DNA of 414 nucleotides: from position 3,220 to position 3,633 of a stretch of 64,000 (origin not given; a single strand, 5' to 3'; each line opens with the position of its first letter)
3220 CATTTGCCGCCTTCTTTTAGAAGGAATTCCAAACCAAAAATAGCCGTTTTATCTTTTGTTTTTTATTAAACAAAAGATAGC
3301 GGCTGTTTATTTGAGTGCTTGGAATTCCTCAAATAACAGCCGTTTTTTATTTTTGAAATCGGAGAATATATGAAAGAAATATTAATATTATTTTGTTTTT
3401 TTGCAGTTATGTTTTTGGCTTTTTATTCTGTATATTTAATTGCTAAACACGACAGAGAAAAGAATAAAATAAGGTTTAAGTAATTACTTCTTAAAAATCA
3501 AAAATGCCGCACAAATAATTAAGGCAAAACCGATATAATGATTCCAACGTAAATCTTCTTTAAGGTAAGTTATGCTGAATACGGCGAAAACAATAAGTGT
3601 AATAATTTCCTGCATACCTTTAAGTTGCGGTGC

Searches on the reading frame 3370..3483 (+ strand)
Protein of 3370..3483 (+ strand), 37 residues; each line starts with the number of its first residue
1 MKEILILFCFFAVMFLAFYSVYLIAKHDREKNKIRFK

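Call 83: search_protein_families(library=ncbifam, proteins=[window:3370-3483:+], max_evalue=0.01)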
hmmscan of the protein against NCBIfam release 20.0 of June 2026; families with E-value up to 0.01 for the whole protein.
window:3370-3483:+ (37 aa): 0 families
